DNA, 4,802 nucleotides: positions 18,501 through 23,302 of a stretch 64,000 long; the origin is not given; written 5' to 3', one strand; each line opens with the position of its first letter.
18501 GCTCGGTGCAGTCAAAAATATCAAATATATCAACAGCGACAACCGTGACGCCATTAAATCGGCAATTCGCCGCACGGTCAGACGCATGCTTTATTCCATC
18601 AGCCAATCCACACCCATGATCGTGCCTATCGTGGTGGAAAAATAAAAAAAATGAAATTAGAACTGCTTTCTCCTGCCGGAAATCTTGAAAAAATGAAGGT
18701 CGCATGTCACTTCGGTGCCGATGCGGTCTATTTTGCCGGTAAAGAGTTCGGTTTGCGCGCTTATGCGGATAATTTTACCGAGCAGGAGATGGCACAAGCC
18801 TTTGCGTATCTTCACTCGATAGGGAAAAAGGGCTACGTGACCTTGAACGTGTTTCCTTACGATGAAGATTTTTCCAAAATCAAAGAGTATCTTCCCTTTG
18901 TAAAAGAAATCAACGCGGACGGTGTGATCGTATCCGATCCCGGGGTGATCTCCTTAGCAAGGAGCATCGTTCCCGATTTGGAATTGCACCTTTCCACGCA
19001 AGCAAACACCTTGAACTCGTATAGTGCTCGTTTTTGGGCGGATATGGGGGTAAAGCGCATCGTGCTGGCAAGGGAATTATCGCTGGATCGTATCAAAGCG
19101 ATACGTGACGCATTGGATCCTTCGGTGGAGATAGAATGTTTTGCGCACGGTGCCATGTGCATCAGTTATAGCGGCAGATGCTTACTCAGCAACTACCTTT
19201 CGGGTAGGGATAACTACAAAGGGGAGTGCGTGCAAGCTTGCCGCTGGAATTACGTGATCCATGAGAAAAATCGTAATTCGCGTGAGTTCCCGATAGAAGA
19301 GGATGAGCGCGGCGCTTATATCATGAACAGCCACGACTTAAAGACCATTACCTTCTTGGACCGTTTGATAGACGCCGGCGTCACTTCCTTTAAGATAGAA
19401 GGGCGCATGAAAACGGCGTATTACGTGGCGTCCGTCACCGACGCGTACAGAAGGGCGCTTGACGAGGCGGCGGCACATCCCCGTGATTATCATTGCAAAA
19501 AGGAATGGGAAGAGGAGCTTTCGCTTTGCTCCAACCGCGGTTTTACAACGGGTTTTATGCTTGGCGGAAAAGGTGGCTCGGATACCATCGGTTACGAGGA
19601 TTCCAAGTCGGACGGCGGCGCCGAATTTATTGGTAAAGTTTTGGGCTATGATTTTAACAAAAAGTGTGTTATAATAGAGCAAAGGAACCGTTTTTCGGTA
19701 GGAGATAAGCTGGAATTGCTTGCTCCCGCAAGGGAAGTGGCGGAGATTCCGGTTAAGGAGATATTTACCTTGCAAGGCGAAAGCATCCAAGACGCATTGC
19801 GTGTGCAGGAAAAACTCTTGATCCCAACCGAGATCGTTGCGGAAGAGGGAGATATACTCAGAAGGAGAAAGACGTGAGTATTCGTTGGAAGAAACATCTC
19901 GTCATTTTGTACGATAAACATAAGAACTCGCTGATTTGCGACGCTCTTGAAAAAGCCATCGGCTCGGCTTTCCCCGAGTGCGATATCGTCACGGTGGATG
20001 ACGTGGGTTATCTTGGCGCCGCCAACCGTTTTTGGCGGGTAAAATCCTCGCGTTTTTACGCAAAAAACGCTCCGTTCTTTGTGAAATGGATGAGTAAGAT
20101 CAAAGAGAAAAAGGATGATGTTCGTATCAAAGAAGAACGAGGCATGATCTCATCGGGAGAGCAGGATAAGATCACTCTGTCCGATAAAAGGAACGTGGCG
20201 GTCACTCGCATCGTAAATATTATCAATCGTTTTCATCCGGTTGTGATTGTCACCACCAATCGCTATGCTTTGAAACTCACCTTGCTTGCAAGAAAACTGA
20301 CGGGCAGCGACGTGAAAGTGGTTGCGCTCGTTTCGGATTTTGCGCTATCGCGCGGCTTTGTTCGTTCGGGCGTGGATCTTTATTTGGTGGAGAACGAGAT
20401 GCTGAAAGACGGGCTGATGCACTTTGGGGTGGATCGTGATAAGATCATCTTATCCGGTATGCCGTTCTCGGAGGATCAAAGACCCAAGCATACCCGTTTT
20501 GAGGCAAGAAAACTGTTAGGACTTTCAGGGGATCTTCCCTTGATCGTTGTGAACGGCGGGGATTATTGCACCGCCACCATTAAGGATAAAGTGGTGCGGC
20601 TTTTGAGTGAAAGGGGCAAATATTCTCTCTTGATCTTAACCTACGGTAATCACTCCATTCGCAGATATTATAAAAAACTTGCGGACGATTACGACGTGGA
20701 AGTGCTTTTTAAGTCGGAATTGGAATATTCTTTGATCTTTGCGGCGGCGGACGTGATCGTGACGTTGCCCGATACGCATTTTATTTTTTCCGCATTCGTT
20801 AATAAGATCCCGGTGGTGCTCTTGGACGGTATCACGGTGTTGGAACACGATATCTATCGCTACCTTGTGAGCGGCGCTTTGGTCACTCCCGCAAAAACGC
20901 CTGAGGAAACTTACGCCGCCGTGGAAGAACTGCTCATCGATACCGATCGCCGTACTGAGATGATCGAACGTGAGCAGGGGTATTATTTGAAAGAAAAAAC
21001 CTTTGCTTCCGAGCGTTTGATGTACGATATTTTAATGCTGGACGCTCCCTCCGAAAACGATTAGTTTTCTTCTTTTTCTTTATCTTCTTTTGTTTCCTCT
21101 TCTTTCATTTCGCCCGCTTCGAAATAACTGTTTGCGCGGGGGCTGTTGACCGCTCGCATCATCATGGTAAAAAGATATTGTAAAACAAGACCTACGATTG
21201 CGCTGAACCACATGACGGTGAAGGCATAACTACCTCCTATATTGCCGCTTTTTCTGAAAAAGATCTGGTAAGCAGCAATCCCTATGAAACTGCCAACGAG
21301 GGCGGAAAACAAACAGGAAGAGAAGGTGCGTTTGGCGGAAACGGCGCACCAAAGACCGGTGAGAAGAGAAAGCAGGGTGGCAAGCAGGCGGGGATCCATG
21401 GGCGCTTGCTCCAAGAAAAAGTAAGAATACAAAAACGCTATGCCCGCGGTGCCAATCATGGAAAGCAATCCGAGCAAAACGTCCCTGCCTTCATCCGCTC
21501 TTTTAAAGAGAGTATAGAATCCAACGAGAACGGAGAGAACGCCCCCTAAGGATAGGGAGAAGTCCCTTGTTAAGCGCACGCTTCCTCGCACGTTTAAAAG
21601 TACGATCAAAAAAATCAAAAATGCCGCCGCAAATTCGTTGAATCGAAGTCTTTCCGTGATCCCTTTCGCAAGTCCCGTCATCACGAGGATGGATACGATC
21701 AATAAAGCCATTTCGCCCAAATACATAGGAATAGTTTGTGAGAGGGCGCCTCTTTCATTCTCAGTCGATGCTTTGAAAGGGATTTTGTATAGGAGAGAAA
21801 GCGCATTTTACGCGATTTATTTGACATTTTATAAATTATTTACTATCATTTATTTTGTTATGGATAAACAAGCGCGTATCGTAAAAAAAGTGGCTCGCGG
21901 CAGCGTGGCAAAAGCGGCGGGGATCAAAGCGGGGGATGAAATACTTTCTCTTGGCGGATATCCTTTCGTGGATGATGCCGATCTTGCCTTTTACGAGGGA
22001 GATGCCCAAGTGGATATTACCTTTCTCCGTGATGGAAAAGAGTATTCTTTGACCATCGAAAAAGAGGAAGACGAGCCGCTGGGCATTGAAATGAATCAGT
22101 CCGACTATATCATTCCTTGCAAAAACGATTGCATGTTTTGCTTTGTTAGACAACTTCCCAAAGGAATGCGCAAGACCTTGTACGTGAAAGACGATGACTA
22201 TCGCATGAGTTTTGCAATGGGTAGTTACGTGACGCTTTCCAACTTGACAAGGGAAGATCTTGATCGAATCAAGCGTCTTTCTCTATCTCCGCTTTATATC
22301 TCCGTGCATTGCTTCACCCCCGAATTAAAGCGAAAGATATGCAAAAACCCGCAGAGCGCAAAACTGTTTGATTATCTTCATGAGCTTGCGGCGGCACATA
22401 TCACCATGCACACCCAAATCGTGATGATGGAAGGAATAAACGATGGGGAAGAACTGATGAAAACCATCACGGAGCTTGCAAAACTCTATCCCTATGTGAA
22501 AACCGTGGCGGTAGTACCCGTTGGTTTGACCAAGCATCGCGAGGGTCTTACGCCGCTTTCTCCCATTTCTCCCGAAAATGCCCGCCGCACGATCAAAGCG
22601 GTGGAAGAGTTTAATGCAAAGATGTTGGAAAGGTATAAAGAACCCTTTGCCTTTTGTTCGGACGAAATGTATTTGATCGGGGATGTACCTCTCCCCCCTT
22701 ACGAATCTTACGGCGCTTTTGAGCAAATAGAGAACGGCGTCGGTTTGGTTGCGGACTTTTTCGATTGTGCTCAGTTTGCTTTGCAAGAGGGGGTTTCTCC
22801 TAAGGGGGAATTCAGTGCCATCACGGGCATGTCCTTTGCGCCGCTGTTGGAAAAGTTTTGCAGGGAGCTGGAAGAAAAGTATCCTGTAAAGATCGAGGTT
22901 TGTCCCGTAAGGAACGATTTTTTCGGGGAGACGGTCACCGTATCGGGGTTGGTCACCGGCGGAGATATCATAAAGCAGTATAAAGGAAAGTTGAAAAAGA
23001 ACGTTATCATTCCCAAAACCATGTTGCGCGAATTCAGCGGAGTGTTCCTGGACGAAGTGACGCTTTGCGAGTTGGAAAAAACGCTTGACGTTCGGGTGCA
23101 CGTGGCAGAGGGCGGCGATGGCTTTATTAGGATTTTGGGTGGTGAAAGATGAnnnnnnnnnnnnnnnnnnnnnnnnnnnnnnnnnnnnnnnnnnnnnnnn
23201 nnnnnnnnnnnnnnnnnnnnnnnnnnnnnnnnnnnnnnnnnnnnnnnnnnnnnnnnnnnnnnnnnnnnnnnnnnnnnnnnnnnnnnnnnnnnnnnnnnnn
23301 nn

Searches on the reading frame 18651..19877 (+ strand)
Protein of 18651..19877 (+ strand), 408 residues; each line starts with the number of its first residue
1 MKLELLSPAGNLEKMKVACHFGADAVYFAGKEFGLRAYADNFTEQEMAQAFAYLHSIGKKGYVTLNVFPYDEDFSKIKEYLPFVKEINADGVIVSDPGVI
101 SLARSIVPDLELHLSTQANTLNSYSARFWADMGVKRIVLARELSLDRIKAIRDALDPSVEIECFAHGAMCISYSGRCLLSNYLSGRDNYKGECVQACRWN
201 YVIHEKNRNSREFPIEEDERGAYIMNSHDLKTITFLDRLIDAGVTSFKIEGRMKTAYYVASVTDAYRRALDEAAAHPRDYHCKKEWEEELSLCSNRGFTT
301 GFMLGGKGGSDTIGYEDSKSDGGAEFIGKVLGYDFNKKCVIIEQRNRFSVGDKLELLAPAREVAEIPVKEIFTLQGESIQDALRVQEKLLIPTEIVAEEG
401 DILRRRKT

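Call 73: search_protein_families(library=pfam, proteins=[window:18651-19877:+], max_evalue=0.0001)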
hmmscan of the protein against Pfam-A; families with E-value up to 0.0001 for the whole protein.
window:18651-19877:+ (408 aa): 2 families
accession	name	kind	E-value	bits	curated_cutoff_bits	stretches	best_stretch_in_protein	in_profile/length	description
PF01136.24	Peptidase_U32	-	2.2e-94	315.5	22.4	1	75-306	2-230/233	Peptidase family U32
PF16325.11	Peptidase_U32_C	-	1.6e-18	67.1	28.2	1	325-404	4-83/83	Peptidase family U32 C-terminal domain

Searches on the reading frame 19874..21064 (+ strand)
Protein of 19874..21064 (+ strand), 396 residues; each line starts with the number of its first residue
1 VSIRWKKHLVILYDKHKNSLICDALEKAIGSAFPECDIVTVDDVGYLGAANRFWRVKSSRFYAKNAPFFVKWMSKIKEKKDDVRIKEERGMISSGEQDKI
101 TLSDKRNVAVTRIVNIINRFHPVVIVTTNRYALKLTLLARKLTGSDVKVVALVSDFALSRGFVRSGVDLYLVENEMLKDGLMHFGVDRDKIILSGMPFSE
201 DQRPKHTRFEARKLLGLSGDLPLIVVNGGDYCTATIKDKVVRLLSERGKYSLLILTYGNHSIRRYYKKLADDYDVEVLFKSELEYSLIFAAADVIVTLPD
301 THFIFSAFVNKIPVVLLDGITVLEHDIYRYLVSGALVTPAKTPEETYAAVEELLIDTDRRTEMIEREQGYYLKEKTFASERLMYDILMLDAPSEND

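Call 73: search_protein_families(library=pfam, proteins=[window:19874-21064:+], max_evalue=0.0001)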
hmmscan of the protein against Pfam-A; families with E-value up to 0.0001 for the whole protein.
window:19874-21064:+ (396 aa): 1 family
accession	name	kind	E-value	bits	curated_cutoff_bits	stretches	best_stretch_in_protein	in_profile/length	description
PF06925.17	MGDG_synth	-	2.2e-08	34.8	25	1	98-197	66-168/169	Monogalactosyldiacylglycerol (MGDG) synthase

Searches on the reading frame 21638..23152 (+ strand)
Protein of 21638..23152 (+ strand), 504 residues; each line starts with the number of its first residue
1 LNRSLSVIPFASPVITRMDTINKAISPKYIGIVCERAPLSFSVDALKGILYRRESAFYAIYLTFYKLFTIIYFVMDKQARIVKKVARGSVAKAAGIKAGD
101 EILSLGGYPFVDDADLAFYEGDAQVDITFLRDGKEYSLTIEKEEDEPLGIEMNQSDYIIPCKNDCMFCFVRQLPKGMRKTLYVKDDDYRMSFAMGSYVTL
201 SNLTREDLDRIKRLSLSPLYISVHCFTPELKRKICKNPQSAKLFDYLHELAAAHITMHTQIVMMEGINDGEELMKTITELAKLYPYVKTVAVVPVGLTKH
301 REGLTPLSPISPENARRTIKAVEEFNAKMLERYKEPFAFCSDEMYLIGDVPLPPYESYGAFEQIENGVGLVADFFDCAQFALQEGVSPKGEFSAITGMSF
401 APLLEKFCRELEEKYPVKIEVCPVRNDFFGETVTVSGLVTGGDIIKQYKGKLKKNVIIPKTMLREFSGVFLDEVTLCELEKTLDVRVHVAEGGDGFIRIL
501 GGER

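Call 73: search_protein_families(library=pfam, proteins=[window:21638-23152:+], max_evalue=0.0001)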
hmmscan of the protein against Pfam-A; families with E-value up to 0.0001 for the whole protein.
window:21638-23152:+ (504 aa): 6 families
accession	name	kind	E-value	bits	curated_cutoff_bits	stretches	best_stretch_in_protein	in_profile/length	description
PF04459.17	DUF512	-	3.6e-63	212.9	25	1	293-491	1-201/202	Protein of unknown function (DUF512)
PF19238.5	Radical_SAM_2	-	3.3e-59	199.4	26.7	1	142-290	1-151/151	Radical SAM-like domain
PF04055.27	Radical_SAM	-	4e-07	30.8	29.5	1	203-273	89-162/166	Radical SAM superfamily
PF13180.12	PDZ_2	-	2.7e-06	28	27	1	73-140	7-78/80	PDZ domain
PF17820.7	PDZ_6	-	2.4e-05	24.4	27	1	81-119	1-39/54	PDZ domain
PF00595.29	PDZ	-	3.9e-05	24.4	23.2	0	81-111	28-58/81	PDZ domain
